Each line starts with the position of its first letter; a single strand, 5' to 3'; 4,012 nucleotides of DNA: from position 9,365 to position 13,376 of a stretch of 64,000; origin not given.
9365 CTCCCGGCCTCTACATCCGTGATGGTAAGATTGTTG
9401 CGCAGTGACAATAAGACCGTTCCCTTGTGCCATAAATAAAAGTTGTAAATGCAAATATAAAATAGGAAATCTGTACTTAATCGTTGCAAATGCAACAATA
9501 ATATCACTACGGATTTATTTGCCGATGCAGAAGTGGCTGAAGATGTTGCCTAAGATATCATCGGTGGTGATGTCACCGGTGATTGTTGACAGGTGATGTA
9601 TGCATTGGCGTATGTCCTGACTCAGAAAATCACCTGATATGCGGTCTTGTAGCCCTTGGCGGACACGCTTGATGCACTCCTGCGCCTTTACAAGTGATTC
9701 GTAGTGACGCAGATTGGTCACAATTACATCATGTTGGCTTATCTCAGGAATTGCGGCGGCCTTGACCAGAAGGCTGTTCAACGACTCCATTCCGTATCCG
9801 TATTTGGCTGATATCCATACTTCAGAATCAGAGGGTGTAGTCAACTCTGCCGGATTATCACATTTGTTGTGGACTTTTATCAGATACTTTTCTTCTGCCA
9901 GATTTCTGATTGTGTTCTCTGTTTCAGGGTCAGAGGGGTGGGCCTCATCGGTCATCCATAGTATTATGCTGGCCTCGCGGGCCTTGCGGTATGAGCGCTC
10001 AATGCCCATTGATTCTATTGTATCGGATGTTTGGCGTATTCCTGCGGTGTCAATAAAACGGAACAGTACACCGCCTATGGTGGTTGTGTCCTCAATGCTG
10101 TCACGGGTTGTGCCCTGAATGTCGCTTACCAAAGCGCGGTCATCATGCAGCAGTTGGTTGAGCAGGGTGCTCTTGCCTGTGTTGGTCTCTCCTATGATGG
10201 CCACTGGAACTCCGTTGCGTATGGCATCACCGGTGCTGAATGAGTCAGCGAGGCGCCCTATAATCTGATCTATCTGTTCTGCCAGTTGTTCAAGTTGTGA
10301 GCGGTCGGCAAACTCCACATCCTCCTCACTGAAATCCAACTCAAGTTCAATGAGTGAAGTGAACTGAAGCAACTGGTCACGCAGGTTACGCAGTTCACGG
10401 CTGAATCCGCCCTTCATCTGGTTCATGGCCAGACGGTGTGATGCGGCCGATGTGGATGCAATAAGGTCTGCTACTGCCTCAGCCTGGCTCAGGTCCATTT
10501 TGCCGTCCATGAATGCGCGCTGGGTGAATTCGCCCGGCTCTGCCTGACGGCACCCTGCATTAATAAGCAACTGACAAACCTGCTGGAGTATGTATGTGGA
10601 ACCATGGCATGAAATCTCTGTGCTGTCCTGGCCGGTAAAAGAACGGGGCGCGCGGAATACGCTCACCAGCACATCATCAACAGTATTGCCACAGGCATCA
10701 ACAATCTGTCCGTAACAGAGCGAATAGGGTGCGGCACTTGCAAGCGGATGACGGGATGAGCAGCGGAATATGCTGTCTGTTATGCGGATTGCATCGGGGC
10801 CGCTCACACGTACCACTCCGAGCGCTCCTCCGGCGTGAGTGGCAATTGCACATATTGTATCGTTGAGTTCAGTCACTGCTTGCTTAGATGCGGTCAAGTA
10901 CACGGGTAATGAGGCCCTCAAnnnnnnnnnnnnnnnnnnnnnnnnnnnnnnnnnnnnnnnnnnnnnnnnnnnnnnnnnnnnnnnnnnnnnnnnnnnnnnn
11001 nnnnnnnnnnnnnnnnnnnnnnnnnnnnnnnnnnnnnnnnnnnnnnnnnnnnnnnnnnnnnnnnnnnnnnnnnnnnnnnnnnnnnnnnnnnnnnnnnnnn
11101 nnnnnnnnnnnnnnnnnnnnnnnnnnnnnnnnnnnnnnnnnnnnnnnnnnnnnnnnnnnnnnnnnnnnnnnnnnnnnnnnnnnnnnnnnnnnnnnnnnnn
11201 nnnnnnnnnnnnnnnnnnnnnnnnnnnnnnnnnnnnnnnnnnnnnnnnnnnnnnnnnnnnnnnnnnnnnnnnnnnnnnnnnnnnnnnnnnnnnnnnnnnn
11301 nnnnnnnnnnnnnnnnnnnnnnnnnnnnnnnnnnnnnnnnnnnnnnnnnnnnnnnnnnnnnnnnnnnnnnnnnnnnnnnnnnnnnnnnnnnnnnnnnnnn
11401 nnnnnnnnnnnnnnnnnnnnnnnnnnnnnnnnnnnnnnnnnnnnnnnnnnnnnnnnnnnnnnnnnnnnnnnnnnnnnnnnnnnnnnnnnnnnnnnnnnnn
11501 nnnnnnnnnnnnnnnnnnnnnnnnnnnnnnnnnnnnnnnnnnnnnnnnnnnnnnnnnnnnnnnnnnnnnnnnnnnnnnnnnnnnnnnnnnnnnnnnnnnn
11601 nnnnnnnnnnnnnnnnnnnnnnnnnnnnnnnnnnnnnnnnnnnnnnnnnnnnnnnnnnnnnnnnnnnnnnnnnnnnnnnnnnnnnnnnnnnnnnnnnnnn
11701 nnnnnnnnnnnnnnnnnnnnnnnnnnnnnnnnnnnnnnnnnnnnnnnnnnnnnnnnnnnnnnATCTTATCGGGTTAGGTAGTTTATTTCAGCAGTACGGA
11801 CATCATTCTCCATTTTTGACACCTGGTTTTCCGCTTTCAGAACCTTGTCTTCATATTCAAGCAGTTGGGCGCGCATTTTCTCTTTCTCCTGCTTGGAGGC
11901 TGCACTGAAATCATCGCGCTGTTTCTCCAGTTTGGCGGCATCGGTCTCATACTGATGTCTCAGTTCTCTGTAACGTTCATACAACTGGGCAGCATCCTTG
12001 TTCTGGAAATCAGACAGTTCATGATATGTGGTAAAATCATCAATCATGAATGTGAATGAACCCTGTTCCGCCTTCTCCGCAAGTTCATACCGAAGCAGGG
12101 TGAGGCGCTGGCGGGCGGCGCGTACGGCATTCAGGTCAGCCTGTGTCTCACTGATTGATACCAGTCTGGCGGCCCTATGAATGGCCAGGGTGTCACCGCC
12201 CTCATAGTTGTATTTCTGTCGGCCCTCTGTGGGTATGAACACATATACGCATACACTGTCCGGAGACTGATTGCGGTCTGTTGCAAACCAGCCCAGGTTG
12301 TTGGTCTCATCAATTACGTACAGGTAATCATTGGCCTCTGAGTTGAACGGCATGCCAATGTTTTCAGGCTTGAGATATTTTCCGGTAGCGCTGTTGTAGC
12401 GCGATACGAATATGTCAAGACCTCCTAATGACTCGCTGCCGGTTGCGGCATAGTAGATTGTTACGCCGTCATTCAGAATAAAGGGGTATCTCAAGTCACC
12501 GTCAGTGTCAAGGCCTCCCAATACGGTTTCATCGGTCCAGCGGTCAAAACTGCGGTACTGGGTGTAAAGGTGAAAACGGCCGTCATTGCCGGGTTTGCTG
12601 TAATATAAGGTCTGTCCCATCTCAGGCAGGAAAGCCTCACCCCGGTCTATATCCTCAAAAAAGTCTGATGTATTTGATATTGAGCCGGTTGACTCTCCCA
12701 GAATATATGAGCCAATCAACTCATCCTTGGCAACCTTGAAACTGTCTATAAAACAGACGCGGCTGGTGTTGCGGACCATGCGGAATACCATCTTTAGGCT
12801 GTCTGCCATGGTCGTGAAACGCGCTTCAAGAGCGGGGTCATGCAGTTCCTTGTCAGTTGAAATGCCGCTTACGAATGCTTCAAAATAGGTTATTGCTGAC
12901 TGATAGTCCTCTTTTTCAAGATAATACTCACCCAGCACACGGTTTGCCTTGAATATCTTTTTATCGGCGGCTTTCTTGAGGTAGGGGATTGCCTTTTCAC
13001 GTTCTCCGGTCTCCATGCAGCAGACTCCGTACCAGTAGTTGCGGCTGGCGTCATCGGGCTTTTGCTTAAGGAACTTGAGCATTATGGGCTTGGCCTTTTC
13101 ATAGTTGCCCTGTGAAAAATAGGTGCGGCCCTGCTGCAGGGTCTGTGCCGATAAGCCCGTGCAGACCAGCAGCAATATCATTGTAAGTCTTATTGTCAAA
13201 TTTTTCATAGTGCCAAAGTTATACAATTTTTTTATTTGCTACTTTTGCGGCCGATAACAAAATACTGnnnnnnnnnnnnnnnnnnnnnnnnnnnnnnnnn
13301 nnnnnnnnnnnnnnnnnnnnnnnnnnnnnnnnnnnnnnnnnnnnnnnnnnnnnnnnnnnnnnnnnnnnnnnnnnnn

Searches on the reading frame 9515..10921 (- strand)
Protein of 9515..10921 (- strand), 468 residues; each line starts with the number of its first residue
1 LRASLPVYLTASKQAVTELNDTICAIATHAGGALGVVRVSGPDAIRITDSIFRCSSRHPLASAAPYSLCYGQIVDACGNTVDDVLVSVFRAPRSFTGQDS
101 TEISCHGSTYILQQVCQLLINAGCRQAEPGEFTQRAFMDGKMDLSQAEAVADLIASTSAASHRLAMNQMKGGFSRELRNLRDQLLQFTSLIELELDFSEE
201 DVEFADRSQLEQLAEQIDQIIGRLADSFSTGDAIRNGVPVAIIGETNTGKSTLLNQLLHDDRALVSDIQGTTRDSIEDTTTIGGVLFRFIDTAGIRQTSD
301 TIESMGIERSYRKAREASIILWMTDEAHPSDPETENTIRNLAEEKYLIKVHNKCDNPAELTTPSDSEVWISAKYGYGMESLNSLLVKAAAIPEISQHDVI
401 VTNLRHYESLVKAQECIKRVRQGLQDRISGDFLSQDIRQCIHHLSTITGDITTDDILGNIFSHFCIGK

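Call 75: search_protein_families(library=pfam, proteins=[window:9515-10921:-], max_evalue=0.00001)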
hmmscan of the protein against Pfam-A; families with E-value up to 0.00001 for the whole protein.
window:9515-10921:- (468 aa): 4 families
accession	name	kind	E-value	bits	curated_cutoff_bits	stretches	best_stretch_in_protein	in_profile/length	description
PF12631.12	MnmE_helical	-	2.1e-51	175.5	40.1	1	144-465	1-211/211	MnmE helical domain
PF10396.14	TrmE_N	-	8.5e-39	132.8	29.8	1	22-141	1-117/117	GTP-binding protein TrmE N-terminus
PF01926.29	MMR_HSR1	-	9.5e-23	80.9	21.9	1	240-353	2-113/113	50S ribosome-binding GTPase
PF02421.24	FeoB_N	-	6.8e-06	26.1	27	0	240-326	3-88/156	Ferrous iron transport protein B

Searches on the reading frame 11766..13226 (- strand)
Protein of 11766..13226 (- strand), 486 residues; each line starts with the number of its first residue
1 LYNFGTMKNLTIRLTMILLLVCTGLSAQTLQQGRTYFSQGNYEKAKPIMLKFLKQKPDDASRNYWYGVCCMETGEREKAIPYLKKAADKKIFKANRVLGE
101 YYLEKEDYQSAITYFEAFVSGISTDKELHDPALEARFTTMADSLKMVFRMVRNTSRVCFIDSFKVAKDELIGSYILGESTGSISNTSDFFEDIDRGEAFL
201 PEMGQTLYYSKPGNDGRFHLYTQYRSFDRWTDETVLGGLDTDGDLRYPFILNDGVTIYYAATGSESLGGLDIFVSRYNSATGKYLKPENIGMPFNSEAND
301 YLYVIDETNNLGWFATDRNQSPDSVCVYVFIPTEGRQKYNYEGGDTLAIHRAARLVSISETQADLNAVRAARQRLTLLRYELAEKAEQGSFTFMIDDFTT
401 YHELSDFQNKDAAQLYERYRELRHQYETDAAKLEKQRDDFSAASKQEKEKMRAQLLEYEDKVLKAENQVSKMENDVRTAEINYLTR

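Call 75: search_protein_families(library=pfam, proteins=[window:11766-13226:-], max_evalue=0.00001)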
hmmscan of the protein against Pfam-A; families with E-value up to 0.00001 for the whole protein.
window:11766-13226:- (486 aa): 4 families
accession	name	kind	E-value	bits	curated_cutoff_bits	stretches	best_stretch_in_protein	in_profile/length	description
PF13181.12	TPR_8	-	3e-11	43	25.7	0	31-59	6-34/34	Tetratricopeptide repeat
PF13432.12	TPR_16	-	4.6e-11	43.4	32.7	1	30-89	1-60/65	Tetratricopeptide repeat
PF07719.23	TPR_2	-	2.6e-09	36.9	27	0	64-87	5-28/34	Tetratricopeptide repeat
PF13428.12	TPR_14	-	3.1e-07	30.8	23.5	0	30-61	5-36/44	Tetratricopeptide repeat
